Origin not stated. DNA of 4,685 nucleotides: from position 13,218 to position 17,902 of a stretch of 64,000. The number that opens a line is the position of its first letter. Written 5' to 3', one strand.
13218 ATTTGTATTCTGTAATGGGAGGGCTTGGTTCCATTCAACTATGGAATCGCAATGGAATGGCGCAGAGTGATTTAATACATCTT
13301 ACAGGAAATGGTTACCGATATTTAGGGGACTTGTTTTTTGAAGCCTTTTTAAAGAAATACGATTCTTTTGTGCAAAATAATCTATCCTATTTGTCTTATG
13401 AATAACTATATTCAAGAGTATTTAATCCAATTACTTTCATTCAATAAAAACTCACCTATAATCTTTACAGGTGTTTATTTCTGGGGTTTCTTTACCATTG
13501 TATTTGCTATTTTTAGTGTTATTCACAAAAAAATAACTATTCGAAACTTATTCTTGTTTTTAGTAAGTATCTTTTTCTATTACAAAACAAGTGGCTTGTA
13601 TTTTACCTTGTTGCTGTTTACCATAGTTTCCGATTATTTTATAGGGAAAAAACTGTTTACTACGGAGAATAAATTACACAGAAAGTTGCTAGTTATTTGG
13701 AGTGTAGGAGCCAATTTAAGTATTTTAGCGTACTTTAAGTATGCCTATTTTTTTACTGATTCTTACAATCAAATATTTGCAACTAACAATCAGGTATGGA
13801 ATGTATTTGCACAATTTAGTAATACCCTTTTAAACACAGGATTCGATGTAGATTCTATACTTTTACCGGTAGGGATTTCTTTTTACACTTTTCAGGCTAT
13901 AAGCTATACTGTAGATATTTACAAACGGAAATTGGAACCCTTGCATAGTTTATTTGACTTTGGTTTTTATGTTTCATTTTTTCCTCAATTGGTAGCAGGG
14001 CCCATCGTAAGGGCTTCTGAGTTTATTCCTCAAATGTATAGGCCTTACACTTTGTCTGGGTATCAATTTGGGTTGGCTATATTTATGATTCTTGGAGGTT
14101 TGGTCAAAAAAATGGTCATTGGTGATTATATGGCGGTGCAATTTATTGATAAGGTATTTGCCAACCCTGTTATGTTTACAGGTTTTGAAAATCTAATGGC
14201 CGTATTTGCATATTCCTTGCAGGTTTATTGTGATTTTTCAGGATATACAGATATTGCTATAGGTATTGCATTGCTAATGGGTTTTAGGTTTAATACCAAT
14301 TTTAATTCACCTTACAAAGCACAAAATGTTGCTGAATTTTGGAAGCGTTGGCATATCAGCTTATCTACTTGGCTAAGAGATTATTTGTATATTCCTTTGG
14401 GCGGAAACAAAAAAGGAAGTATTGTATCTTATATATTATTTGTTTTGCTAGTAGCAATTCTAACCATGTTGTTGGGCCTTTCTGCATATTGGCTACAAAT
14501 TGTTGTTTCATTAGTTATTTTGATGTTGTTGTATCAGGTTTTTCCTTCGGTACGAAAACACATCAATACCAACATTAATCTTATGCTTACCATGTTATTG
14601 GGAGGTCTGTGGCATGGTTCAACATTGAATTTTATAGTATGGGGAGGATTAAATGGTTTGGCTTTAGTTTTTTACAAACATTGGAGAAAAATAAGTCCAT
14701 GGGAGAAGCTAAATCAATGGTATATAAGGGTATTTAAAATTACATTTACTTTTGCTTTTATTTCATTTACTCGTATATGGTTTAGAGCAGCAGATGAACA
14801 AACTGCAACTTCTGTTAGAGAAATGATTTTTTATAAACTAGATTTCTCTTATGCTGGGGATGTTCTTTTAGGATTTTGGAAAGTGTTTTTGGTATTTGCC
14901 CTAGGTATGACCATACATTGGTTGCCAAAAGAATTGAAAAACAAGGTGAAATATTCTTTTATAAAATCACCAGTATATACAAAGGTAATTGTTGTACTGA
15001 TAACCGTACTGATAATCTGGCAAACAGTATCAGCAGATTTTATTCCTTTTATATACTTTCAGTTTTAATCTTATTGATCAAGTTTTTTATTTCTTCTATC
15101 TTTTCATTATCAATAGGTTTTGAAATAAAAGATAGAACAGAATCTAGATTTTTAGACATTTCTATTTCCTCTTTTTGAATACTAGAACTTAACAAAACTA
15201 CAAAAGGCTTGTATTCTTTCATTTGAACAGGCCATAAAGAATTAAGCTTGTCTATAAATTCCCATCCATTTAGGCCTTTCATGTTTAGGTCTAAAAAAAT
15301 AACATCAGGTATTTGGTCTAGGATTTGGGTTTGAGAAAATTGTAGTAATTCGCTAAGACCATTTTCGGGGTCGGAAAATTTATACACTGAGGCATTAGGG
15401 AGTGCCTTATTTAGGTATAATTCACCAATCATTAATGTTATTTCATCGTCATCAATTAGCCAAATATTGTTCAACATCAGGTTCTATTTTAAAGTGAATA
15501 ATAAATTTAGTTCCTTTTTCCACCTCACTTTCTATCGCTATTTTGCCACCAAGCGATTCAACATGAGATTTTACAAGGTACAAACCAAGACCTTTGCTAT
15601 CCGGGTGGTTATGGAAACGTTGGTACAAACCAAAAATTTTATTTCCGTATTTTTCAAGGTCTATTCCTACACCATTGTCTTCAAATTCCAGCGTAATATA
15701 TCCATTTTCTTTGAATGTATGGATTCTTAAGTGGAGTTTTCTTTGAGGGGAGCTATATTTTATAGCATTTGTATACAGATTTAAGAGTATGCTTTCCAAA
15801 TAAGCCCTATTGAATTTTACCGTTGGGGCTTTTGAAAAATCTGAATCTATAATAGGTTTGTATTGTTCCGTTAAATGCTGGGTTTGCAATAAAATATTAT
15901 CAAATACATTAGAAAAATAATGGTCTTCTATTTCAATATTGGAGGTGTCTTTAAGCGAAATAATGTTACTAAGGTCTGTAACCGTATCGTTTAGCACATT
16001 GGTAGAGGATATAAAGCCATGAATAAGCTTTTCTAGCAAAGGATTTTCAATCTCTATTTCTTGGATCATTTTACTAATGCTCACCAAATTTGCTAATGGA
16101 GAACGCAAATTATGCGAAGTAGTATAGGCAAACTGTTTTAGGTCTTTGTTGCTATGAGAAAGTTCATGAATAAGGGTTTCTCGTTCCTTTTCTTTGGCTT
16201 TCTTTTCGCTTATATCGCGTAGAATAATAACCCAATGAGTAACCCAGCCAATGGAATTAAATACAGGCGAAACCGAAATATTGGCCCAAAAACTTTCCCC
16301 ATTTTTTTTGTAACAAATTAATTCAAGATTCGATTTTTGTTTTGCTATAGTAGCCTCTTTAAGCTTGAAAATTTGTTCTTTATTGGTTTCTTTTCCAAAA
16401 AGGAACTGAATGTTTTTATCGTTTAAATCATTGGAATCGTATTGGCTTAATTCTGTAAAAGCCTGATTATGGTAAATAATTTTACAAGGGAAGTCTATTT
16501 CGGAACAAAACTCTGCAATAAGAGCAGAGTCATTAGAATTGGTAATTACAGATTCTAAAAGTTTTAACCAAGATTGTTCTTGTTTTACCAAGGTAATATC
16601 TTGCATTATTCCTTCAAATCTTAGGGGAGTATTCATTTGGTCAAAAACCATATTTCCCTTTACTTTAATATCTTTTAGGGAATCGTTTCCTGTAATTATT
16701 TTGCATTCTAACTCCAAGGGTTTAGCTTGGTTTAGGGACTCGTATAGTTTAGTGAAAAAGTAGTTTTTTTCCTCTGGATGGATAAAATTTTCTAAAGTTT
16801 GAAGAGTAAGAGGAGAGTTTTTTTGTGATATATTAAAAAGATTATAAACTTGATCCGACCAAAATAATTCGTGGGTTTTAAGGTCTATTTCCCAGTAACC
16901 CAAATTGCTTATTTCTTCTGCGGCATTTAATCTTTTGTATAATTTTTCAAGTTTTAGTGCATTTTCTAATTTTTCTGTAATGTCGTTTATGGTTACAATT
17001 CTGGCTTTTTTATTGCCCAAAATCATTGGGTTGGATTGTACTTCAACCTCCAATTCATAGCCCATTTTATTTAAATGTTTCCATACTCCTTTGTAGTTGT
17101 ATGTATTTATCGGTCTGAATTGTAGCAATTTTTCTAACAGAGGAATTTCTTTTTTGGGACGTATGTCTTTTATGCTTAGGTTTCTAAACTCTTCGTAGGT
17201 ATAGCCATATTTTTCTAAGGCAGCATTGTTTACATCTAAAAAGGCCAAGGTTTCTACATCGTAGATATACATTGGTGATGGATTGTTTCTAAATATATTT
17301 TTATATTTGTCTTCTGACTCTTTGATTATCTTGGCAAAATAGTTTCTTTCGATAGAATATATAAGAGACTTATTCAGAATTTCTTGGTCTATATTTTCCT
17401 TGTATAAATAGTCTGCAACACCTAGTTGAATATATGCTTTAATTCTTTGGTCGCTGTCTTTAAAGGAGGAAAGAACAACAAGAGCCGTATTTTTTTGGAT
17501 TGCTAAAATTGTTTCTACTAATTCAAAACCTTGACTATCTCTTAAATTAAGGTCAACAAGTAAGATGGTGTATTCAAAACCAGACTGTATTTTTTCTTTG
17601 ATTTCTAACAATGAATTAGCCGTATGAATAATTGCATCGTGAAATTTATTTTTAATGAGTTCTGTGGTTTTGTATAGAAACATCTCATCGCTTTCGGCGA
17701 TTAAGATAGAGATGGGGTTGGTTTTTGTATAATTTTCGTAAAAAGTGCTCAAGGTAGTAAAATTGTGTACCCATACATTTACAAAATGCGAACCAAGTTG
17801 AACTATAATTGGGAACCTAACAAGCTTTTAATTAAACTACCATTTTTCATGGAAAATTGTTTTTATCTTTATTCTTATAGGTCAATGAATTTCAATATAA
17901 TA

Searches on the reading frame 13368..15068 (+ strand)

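Call 55: search_protein_families(library=ncbifam, proteins=[window:13368-15068:+], max_evalue=1e-10)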
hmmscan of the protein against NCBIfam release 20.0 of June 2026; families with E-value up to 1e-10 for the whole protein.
window:13368-15068:+ (566 aa): 1 family
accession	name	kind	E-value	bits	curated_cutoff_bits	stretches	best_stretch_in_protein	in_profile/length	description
TIGR04091.1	LTA_dltB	equivalog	7e-41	140.7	375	1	86-342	35-284/380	D-alanyl-lipoteichoic acid biosynthesis protein DltB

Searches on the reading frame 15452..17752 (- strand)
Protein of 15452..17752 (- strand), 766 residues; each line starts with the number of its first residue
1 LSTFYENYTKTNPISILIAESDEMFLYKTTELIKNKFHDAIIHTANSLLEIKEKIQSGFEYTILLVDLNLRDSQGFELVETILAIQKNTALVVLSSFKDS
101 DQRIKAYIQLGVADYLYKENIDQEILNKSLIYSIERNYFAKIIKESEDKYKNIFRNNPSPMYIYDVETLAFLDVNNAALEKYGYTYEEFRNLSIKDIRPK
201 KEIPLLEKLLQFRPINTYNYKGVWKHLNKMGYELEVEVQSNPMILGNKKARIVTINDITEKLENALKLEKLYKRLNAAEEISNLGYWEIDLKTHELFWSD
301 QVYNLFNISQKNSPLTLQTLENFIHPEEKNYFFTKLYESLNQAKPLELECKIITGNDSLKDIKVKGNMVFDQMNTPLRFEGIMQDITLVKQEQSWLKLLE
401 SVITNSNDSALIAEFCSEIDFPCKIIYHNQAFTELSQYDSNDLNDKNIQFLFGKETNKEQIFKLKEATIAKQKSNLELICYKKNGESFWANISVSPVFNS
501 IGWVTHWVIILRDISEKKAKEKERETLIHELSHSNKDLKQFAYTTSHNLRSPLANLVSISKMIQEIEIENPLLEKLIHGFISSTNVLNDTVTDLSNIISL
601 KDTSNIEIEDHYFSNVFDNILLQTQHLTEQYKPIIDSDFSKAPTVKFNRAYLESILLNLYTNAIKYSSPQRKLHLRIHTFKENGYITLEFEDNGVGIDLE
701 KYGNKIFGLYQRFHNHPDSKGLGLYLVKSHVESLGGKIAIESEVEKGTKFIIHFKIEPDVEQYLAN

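Call 55: search_protein_families(library=ncbifam, proteins=[window:15452-17752:-], max_evalue=1e-10)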
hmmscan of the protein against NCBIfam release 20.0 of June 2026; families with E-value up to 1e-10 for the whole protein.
window:15452-17752:- (766 aa): 41 families (the best 25 are shown)
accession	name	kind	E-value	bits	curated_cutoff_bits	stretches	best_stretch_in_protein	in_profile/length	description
NF047874.1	MASE3_PAS_HK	subfamily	8.7e-39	133.8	560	1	424-757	285-626/655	MASE3 domain-containing sensor histidine kinase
TIGR00229.1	sensory_box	domain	3.4e-32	111.2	22.9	2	144-264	1-122/126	PAS domain S-box protein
NF007298.0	PRK09776.1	equivalog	1.5e-28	99.2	1135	1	141-391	295-545/1111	diguanylate cyclase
NF008468.0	PRK11360.1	equivalog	1.4e-25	89.7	646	1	397-759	267-611/616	two-component system sensor histidine kinase AtoS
NF046044.1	PnpS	equivalog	2.6e-25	89.3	400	1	419-754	71-389/390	two-component system histidine kinase PnpS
NF033092.0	HK_WalK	equivalog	1.5e-24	86.5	725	1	398-753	259-591/594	cell wall metabolism sensor histidine kinase WalK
TIGR02966.1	phoR_proteo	equivalog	3.9e-24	85.3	334.2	1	531-754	107-333/333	phosphate regulon sensor histidine kinase PhoR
NF010076.0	PRK13557.1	subfamily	9e-24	83.8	631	1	425-522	55-152/540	histidine kinase famiy protein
NF045595.1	HK_scytonemin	equivalog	2.9e-23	82.1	865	1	348-752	222-631/637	scytonemin biosynthesis sensor histidine kinase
NF008302.0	PRK11091.1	equivalog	3.1e-23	81.9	838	1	429-757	181-506/779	aerobic respiration two-component sensor histidine kinase ArcB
NF047465.1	hybrid_HK_LvrA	exception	3.8e-23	81.4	1200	1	528-752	590-814/819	hybrid histidine kinase/response regulator LvrA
NF052573.1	HisKinEspAMyxo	equivalog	6.4e-22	77.4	1400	1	267-757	124-612/755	serine histidine kinase EspA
NF052574.1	HisKinEspCMyxo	equivalog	9.2e-22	77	1200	1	393-752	280-633/785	serine histidine kinase EspC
NF010077.0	PRK13559.1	subfamily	4.6e-21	75.1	361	1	423-537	66-183/364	hypothetical protein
NF041777.1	sens_FixL_Rhizob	equivalog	6.3e-21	74.6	850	1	281-556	4-280/485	sensor protein FixL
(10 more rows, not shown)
